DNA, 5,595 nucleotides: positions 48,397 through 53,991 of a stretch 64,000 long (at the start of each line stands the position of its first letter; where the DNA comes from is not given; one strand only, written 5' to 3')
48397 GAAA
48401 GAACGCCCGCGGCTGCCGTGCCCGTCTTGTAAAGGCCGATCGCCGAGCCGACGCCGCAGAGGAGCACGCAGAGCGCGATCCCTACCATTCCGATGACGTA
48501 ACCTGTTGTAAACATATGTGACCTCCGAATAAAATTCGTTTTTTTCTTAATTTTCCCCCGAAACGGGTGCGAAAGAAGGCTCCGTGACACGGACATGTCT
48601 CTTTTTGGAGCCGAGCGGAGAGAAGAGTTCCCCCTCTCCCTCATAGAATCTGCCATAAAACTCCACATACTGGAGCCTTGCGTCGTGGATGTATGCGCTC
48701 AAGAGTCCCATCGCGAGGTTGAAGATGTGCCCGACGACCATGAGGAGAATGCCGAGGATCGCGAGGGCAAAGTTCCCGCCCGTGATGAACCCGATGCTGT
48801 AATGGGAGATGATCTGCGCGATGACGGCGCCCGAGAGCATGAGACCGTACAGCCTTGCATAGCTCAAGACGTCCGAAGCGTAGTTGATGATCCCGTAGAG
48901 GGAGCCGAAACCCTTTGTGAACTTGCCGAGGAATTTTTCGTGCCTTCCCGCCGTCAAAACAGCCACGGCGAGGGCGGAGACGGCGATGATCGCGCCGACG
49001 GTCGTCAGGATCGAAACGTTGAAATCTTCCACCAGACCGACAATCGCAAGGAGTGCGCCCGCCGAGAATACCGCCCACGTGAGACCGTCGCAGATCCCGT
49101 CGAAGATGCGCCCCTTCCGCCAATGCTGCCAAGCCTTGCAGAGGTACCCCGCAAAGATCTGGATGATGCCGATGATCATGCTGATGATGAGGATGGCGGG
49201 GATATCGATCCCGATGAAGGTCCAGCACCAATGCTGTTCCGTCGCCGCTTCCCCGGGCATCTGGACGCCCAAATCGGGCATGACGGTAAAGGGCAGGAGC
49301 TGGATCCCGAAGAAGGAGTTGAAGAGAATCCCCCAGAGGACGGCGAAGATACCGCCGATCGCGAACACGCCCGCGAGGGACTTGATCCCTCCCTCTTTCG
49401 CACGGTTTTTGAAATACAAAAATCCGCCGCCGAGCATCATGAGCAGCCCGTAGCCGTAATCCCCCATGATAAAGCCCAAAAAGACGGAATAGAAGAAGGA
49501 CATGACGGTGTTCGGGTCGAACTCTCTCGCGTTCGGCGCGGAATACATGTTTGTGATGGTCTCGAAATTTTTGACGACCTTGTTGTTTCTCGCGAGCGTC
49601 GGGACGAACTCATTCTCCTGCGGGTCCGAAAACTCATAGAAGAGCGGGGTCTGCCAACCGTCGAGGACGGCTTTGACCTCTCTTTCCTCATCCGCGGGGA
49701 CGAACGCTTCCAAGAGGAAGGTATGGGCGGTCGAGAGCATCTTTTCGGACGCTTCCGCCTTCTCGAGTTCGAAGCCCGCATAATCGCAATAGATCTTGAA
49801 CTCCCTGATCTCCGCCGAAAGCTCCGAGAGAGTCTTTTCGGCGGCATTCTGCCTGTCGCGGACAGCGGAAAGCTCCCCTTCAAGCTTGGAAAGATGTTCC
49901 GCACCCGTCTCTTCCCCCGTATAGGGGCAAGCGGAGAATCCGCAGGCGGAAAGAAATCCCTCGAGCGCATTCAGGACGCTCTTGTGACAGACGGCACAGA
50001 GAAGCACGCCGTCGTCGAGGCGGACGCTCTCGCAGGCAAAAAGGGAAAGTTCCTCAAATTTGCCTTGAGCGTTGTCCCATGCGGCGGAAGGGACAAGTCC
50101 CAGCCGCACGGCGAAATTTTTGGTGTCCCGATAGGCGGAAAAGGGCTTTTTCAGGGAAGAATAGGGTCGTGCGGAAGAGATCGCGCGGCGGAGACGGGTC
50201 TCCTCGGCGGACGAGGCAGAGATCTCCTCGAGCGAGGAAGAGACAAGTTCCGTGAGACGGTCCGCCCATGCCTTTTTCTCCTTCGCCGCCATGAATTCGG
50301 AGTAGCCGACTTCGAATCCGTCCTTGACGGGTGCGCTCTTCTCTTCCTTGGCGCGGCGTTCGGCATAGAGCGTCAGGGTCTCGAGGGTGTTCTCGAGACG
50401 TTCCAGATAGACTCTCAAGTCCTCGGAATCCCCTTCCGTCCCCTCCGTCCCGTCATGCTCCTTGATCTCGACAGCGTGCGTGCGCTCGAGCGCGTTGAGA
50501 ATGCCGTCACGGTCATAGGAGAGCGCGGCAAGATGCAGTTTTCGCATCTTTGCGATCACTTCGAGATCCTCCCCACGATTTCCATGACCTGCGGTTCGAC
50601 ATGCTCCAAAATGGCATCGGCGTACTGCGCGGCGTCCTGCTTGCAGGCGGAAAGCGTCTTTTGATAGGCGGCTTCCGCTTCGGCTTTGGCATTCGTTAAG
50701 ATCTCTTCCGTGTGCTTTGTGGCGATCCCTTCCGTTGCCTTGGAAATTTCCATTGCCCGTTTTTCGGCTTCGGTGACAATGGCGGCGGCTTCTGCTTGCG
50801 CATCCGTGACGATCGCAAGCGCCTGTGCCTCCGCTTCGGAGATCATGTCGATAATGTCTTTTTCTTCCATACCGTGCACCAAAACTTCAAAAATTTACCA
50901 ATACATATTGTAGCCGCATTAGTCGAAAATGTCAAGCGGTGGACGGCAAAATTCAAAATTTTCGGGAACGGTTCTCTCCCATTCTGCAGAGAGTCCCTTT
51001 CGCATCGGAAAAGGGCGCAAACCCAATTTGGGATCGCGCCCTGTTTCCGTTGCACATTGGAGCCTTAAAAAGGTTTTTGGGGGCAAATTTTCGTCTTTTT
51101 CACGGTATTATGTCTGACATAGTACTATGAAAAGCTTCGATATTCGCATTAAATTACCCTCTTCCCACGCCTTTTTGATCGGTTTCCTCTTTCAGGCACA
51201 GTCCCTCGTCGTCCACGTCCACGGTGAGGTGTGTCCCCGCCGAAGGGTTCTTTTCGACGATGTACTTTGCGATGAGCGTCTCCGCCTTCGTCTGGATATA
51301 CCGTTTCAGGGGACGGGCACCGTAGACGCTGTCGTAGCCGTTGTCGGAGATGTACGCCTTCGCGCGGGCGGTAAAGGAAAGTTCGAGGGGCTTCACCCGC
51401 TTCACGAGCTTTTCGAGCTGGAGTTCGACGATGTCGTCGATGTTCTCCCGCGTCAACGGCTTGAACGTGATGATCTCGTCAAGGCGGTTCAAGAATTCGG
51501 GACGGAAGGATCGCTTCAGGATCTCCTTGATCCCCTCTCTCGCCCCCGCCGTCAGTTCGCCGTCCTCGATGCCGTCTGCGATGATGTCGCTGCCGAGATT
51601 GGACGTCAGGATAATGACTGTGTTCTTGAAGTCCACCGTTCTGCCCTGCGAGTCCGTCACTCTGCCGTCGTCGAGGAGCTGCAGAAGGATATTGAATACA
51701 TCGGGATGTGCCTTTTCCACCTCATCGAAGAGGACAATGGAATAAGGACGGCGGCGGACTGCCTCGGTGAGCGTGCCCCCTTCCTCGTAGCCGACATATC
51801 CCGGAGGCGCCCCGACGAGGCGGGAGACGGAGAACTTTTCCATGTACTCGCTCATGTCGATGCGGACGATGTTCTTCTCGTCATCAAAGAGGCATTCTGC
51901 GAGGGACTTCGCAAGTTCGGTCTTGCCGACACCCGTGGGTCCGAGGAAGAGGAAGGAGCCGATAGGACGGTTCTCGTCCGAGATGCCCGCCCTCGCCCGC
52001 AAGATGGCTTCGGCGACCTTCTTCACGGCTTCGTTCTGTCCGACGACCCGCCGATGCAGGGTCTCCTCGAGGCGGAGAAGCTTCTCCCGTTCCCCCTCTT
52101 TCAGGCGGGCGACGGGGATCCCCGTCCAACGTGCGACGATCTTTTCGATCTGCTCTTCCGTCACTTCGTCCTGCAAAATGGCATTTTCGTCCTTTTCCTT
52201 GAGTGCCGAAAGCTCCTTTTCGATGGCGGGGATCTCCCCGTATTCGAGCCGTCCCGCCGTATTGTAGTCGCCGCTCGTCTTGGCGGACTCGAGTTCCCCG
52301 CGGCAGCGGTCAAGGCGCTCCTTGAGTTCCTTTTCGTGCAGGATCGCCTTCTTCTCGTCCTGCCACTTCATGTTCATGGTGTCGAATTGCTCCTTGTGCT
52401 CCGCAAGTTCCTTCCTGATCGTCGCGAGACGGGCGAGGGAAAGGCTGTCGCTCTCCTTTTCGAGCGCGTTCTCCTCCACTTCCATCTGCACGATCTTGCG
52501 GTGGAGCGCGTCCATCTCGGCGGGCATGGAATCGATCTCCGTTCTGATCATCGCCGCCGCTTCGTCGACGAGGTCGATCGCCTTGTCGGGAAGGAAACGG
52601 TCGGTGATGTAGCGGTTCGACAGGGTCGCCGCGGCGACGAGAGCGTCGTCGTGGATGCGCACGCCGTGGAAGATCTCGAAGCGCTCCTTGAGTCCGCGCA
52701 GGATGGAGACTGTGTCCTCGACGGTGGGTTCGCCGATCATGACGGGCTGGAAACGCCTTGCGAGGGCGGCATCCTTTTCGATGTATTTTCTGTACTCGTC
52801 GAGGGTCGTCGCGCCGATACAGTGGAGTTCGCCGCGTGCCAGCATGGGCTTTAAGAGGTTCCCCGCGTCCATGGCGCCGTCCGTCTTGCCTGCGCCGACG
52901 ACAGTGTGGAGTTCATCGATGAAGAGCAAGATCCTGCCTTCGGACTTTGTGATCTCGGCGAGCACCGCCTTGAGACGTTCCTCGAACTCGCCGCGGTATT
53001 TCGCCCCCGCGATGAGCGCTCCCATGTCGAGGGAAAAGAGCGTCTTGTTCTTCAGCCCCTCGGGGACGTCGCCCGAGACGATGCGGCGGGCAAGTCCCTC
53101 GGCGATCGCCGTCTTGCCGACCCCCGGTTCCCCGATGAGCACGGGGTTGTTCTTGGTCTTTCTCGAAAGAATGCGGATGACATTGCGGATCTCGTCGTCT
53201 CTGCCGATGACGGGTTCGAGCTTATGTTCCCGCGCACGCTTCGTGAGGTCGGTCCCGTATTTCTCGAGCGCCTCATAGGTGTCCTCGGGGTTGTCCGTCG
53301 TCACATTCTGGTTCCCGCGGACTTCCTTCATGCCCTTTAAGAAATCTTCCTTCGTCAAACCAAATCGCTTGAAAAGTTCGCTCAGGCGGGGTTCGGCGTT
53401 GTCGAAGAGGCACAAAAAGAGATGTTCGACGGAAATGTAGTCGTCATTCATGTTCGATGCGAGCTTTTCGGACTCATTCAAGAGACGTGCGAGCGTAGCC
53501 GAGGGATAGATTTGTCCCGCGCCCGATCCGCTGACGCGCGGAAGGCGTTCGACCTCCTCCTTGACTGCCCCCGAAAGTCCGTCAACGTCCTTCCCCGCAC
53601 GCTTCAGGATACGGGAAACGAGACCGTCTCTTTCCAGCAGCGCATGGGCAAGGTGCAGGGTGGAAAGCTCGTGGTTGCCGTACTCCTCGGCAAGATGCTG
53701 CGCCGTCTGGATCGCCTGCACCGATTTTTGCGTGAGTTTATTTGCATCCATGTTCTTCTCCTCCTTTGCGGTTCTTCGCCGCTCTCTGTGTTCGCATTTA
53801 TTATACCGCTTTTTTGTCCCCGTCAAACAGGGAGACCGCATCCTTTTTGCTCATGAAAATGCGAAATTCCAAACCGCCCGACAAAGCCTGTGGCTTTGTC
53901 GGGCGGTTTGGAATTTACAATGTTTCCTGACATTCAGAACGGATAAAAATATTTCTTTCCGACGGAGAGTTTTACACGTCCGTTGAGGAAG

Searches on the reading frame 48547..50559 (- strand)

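Call 10: search_protein_families(library=pfam, proteins=[window:48547-50559:-])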
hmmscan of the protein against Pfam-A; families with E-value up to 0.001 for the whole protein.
window:48547-50559:- (670 aa): 1 family
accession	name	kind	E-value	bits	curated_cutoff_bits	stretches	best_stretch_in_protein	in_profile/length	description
PF01496.24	V_ATPase_I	-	3.4e-23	82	30.7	2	208-424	230-464/815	V-type ATPase 116kDa subunit family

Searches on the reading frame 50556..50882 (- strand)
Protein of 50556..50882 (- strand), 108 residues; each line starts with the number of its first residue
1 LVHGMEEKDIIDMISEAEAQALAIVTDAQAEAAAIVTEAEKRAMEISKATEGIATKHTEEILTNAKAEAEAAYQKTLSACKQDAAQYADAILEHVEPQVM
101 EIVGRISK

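Call 43: search_protein_families(library=pfam, proteins=[window:50556-50882:-], max_evalue=0.001)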
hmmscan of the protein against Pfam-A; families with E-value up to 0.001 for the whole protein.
window:50556-50882:- (108 aa): 1 family
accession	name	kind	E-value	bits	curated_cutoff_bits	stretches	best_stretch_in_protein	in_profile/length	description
PF16999.10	V-ATPase_G_2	-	7.9e-07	30.1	28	1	7-97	14-104/104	Vacuolar (H+)-ATPase G subunit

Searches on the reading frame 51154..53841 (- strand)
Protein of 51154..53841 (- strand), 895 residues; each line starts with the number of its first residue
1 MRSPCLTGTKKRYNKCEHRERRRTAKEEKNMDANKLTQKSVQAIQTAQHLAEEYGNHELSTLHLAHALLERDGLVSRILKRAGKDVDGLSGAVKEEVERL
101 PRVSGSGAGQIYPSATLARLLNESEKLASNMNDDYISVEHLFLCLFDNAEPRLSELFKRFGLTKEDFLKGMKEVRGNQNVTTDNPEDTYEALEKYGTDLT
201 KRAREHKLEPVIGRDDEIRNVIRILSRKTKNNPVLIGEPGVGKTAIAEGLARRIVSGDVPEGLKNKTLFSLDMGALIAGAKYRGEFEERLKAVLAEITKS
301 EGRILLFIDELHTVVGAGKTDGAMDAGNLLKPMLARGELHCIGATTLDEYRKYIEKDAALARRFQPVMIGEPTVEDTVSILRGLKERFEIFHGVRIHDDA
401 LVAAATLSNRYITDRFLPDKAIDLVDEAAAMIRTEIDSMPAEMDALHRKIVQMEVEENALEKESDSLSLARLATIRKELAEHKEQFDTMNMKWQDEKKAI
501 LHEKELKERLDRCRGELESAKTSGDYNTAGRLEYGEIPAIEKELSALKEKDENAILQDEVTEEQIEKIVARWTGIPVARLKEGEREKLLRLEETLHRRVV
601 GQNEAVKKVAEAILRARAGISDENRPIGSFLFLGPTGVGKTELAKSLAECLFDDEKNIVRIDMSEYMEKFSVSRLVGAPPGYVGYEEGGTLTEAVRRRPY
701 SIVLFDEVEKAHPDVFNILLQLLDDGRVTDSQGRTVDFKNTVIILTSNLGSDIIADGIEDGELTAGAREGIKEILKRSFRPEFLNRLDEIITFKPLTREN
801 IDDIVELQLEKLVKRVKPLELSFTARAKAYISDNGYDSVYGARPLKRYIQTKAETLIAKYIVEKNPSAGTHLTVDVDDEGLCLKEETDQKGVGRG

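Call 10: search_protein_families(library=pfam, proteins=[window:51154-53841:-])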
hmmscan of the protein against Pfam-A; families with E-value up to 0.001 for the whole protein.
window:51154-53841:- (895 aa): 28 families (the best 25 are shown)
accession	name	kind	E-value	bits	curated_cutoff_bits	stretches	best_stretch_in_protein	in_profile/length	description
PF07724.20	AAA_2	-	3.2e-72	242.4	27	1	625-790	1-166/166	AAA domain (Cdc48 subfamily)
PF17871.7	AAA_lid_9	-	4.5e-33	113.7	22.8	1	373-473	1-101/104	AAA lid domain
PF00004.35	AAA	-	1.4e-23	84.2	21.2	2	234-347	2-110/131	ATPase family associated with various cellular activities (AAA)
PF07728.20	AAA_5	-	3.3e-19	69.7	22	1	630-749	2-123/139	AAA domain (dynein-related subfamily)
PF10431.15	ClpB_D2-small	-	3.8e-19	69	21.9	1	796-874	1-81/81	C-terminal, D2-small domain, of ClpB protein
PF02861.25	Clp_N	-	8.4e-19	67.9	20.7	2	47-96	1-51/53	Clp amino terminal domain, pathogenicity island component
PF13191.12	AAA_16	-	8.2e-11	43.1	32.6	1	211-255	2-49/167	AAA ATPase domain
PF13401.12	AAA_22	-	4.6e-10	40.4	27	0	228-314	3-96/130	AAA domain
PF00158.32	Sigma54_activat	-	4.6e-09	36.6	20.2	1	628-731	23-125/168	Sigma-54 interaction domain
PF20720.3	nSTAND3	-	3.6e-08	33.7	27.2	0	219-256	8-43/155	Novel STAND NTPase 3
PF05729.18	NACHT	-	2.4e-07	31.2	26.7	0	234-314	4-93/167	NACHT domain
PF13173.12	AAA_14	-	5.8e-07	30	27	0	631-727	6-89/129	AAA domain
PF01695.23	IstB_IS21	-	8.4e-07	29.2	24.1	0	228-295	90-153/238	IstB-like ATP binding protein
PF01637.24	ATPase_2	-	1.1e-06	29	33.2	0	214-316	4-124/225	ATPase domain predominantly from Archaea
PF05621.17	TniB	-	1.2e-06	28.5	22.4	1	238-368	43-183/189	Bacterial TniB protein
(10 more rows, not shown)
